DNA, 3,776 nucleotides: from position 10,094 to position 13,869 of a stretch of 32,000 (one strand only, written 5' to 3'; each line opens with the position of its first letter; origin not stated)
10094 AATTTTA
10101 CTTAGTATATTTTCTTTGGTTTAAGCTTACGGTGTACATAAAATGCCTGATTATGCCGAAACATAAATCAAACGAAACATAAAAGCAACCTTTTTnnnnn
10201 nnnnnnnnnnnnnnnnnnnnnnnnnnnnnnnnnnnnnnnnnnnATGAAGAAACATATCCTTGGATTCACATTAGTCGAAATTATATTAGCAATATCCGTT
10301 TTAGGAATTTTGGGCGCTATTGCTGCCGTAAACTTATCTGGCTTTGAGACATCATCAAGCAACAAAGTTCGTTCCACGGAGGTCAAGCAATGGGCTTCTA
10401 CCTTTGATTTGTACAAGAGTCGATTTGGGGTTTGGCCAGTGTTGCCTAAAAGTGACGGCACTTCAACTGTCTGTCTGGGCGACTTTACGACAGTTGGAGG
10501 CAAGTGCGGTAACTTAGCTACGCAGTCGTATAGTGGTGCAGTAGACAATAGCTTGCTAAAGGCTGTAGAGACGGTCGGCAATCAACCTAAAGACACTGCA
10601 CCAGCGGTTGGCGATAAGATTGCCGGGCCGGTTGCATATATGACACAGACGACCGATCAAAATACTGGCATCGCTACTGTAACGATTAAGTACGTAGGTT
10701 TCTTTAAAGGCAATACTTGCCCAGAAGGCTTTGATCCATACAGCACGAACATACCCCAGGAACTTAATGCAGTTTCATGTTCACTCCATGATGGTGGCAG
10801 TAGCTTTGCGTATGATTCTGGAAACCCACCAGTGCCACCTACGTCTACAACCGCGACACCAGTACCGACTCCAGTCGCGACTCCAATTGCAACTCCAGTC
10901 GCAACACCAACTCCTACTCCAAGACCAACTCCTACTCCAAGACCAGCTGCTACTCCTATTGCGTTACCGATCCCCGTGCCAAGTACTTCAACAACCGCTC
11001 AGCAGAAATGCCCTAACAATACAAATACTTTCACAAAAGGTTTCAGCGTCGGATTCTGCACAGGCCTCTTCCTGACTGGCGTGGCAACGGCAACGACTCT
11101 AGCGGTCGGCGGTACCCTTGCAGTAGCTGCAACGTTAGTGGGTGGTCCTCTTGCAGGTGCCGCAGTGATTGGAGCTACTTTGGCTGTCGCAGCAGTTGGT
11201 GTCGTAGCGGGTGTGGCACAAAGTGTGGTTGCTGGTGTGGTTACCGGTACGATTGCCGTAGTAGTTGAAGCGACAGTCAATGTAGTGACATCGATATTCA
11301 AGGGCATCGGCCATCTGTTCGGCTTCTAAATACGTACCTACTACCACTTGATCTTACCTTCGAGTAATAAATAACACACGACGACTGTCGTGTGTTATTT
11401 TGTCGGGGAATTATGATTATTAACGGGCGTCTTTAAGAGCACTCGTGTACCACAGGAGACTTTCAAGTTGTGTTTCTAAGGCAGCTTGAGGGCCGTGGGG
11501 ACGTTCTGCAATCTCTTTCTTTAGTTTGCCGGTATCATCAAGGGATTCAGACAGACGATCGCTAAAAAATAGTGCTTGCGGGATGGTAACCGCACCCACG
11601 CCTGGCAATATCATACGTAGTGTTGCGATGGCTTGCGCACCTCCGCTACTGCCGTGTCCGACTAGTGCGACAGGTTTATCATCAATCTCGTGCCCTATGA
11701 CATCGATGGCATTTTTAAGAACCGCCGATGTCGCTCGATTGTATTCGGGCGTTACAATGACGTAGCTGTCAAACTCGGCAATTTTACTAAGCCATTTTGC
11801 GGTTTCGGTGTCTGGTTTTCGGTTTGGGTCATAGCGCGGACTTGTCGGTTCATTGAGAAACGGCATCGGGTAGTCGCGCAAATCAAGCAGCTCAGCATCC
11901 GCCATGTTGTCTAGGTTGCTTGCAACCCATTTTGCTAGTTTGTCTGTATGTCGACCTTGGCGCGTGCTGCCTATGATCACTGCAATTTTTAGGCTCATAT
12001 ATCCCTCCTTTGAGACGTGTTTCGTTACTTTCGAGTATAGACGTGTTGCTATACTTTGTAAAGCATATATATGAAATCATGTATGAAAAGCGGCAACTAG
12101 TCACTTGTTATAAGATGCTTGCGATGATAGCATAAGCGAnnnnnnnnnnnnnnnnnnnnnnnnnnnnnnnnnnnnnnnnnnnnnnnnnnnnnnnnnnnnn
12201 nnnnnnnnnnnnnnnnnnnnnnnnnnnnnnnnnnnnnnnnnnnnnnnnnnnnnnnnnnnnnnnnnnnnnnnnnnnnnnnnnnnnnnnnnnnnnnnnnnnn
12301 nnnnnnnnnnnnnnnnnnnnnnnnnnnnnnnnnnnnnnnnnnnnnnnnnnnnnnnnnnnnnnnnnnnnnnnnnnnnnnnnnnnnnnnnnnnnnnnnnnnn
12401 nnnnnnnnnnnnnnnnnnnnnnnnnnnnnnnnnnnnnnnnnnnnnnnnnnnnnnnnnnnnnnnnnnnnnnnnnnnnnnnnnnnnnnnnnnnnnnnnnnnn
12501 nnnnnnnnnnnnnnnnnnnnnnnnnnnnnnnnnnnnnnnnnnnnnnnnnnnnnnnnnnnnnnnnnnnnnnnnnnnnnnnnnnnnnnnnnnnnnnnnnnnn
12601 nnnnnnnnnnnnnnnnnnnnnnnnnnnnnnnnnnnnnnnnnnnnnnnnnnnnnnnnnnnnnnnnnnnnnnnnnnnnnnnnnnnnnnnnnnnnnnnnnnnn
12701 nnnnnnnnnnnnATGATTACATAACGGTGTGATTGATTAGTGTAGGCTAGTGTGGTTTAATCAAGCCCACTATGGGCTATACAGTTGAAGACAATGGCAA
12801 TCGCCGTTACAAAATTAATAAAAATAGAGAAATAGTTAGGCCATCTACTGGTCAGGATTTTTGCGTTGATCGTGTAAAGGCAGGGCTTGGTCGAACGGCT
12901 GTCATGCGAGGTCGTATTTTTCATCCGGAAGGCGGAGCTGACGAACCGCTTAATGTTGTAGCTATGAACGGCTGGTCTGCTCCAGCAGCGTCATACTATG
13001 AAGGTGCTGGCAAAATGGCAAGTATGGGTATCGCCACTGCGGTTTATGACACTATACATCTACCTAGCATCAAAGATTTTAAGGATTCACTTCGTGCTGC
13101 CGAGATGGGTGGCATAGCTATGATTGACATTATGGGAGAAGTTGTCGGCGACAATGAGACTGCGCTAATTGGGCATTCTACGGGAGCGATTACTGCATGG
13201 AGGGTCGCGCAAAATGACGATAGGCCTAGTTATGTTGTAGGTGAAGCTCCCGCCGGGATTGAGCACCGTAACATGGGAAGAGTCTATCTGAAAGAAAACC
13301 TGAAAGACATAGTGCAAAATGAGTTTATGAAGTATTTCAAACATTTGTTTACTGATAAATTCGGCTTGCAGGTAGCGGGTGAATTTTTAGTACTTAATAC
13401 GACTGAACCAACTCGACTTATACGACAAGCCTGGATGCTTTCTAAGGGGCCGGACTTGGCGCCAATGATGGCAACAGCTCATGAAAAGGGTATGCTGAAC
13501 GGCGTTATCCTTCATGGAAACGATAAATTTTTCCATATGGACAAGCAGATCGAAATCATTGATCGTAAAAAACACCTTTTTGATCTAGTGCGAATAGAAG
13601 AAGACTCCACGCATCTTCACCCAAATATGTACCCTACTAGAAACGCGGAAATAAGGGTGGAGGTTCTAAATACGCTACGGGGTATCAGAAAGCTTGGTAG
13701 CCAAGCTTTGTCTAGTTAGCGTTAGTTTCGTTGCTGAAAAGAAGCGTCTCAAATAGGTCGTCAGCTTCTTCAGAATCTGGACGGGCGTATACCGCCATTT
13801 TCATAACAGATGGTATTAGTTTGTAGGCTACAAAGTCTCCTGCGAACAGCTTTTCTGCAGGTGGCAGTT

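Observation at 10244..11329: Type IV pilin-like protein carrying a Pro/Thr stalk and a 90-aa glycine-zipper hydrophobic tail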

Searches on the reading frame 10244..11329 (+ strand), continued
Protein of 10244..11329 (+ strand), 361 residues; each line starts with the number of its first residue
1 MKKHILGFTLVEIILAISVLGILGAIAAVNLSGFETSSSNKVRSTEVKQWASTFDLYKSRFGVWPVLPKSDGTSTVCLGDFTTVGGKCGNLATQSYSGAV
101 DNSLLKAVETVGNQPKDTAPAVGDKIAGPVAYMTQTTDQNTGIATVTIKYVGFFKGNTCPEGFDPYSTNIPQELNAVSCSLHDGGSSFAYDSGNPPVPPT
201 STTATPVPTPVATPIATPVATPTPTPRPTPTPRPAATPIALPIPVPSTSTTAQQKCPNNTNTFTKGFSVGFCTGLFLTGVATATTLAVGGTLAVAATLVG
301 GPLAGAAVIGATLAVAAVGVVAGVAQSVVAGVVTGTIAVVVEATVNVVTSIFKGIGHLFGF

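Call 90: search_protein_families(library=phrogs, proteins=[window:10244-11326:+], max_evalue=0.1)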
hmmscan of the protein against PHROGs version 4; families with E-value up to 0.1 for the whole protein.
window:10244-11326:+ (361 aa): 4 families
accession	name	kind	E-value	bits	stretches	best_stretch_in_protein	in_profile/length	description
phrog_13280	-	unknown function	1.9e-05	25.4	1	7-42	5-40/67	-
phrog_10597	-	unknown function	0.0069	17.3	1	1-28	1-27/59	-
phrog_2335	-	tail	0.049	12.5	1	272-330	791-846/1536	tail length tape measure protein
phrog_11596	-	unknown function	0.084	13.6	0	4-36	4-36/187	-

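Call 91: search_protein_families(library=padloc, proteins=[window:10244-11326:+], max_evalue=0.1)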
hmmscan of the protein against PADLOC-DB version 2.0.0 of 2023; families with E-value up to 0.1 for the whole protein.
window:10244-11326:+ (361 aa): 1 family
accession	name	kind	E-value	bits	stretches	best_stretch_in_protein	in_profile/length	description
PDLC03396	REase_II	-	0.008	12.9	1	198-248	409-459/550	Type II nicking endonuclease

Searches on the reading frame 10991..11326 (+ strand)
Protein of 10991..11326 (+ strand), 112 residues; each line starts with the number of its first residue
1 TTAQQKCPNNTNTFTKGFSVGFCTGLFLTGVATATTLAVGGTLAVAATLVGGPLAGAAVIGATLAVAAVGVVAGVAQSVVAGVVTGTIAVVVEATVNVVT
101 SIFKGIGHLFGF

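Call 19: search_protein_families(library=pfam, proteins=[window:10991-11326:+], max_evalue=1)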
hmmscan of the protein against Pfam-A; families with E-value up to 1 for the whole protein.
window:10991-11326:+ (112 aa): 1 family
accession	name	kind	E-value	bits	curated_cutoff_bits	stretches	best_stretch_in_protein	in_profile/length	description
PF03208.24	PRA1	-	0.036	14.1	30.1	1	3-97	27-121/143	PRA1 family protein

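Call 34: search_protein_representatives(alignment_id=A2)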
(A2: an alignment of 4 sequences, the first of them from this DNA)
Query: 4 sequences, 104 profile positions. Proteins with E-value up to 0.001 (for the whole library): 2; up to 1e-10: 1; up to 1e-30: 1. The best 2 are listed.
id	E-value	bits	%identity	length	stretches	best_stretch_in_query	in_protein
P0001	3.9e-36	139.4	-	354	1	1-104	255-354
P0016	6.1e-06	42.4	-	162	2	2-88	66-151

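Call 36: find_encoding_contigs(protein=P0016, flank=10000, max_places=4)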
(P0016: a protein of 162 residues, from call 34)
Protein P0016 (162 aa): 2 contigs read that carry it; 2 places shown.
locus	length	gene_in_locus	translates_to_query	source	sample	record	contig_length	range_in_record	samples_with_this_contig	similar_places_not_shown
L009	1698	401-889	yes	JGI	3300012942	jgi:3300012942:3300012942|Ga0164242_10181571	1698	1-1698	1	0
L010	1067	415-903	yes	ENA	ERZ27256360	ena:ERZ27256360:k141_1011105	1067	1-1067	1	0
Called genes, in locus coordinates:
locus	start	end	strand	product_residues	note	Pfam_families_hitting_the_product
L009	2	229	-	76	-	?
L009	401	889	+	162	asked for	-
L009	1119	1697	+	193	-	?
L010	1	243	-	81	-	?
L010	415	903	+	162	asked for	-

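Call 39: find_homologous_proteins(query=A4, max_evalue=0.01)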
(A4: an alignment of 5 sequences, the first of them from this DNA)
Query A4 (5 sequences) (109 aa, profile of the alignment): 1 proteins with E <= 0.01 among 8000 candidates.
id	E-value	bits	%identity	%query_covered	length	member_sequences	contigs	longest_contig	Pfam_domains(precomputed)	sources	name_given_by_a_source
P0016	4.1e-26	109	39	28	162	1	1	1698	-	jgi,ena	-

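Call 45: search_solved_structures(query=A4, max_evalue=10)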
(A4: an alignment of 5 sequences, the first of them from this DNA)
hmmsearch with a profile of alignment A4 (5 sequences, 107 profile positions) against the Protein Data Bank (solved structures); distinct sequences matched with E-value up to 10: 0.

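Call 60: find_related_loci(query=A4, collection=viral_contigs, flank=5000)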
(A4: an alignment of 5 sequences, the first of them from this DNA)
Query A4 (109 aa) in viral_contigs; peptide patterns used: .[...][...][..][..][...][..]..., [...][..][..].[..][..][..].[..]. (x = any residue, [..] = any of these).
315 stretches matched a pattern, but none encodes a relative of the query by tblastn (E <= 1e-3).

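Call 62: search_protein_families(library=pfam, proteins=[L009:1119-1697:+, L009:2-229:-, P0016], max_evalue=0.1)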
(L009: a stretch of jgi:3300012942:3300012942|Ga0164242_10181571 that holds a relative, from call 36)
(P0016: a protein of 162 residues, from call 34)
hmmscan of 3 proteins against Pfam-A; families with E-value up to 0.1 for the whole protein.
L009:1119-1697:+ (193 aa): 2 families
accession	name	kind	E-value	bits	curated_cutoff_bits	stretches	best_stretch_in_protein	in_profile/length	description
PF00092.34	VWA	-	1.3e-07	32.4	23.8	1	46-179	4-125/174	von Willebrand factor type A domain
PF13519.12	VWA_2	-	0.0011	20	27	1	46-166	3-106/107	von Willebrand factor type A domain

L009:2-229:- (76 aa): 3 families
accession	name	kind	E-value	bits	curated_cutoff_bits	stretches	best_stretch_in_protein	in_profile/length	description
PF19942.4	DUF6404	-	0.013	16.3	27.6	1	10-73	45-109/115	Family of unknown function (DUF6404)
PF24709.1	DUF7670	-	0.02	15.6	29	1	6-71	4-67/118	Domain of unknown function (DUF7670)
PF12263.13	DUF3611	-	0.043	14.1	27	1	5-72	9-76/175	Protein of unknown function (DUF3611)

P0016 (162 aa): 0 families

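Call 84: search_protein_families(library=ncbifam, proteins=[P0016], max_evalue=1)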
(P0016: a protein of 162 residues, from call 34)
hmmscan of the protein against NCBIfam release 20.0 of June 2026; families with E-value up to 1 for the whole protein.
P0016 (162 aa): 1 family
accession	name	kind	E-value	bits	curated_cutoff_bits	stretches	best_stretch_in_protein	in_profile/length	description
TIGR01478.1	STEVOR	paralog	0.4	9.8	166.65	1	86-154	171-233/308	STEVOR family variant surface protein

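Call 90: search_protein_families(library=phrogs, proteins=[window:10991-11326:+, P0016], max_evalue=0.1)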
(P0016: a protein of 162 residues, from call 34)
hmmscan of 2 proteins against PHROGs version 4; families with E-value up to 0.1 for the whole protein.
window:10991-11326:+ (112 aa): 0 families

P0016 (162 aa): 0 families

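Call 91: search_protein_families(library=padloc, proteins=[window:10991-11326:+, P0016], max_evalue=0.1)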
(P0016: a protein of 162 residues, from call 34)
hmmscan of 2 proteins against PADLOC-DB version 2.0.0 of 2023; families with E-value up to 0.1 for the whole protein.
window:10991-11326:+ (112 aa): 0 families

P0016 (162 aa): 0 families

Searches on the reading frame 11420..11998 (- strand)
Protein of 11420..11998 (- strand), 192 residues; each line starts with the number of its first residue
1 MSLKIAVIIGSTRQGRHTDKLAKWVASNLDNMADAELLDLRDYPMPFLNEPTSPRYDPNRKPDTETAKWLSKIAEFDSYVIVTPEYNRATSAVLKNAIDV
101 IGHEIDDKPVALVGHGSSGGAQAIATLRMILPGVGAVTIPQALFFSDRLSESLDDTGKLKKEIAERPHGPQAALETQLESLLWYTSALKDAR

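Call 46: search_protein_families(library=pfam, proteins=[window:11420-11998:-], max_evalue=0.01)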
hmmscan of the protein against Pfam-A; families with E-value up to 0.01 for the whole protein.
window:11420-11998:- (192 aa): 2 families
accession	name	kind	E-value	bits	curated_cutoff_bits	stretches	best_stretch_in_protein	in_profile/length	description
PF03358.20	FMN_red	-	3.1e-35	121.4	24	1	4-145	2-146/152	NADPH-dependent FMN reductase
PF02525.22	Flavodoxin_2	-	5.8e-09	36.4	27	1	4-101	2-103/198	Flavodoxin-like fold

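Call 86: find_encoding_contigs(protein=window:11420-11998:-, flank=10000, max_places=3)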
Protein window:11420-11998:- (192 aa): 11 contigs read that carry it; 3 places shown.
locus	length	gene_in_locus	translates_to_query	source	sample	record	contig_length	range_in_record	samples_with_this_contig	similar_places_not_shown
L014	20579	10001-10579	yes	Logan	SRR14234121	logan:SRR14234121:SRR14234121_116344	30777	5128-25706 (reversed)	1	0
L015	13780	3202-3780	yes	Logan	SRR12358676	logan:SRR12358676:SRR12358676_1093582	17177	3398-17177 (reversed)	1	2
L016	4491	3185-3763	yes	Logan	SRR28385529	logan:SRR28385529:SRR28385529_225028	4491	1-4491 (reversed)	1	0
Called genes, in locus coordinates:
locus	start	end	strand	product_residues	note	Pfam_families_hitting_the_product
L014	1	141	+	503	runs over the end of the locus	PF00743:FMO-like, PF07992:Pyr_redox_2, PF13450:NAD_binding_8, PF13738:Pyr_redox_3, PF13434:Lys_Orn_oxgnase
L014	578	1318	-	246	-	PF01061:ABC2_membrane, PF12698:ABC2_membrane_3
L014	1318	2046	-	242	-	PF02463:SMC_N (faint), PF00005:ABC_tran, PF13304:AAA_21 (weak)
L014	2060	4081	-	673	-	PF22745:Nlig-Ia, PF01653:DNA_ligase_aden, PF03120:OB_DNA_ligase, PF12826:HHH_2, PF14520:HHH_5 (weak), PF00633:HHH (weak), PF00533:BRCT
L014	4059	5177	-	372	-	-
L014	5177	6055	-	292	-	PF01435:Peptidase_M48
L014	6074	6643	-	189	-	PF04011:LemA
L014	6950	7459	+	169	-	PF06821:Ser_hydrolase, PF12146:Hydrolase_4 (faint), PF00561:Abhydrolase_1 (faint)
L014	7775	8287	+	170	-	PF01243:PNPOx_N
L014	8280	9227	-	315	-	-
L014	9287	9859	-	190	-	-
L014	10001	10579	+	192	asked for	PF02525:Flavodoxin_2, PF03358:FMN_red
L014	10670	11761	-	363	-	-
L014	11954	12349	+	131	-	-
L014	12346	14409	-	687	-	PF01432:Peptidase_M3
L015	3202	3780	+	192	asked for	PF02525:Flavodoxin_2, PF03358:FMN_red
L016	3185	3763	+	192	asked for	PF02525:Flavodoxin_2, PF03358:FMN_red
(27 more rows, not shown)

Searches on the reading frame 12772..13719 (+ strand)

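Call 31: search_protein_families(library=pfam, proteins=[window:12772-13719:+], max_evalue=0.1)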
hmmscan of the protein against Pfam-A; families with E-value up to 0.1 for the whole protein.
window:12772-13719:+ (315 aa): 2 families
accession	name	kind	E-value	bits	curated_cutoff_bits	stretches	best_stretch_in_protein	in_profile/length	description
PF12697.13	Abhydrolase_6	-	0.00043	21.5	26.3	1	118-288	55-211/217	Alpha/beta hydrolase family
PF12146.15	Hydrolase_4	-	0.098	12.4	27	0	116-168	64-117/239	Serine aminopeptidase, S33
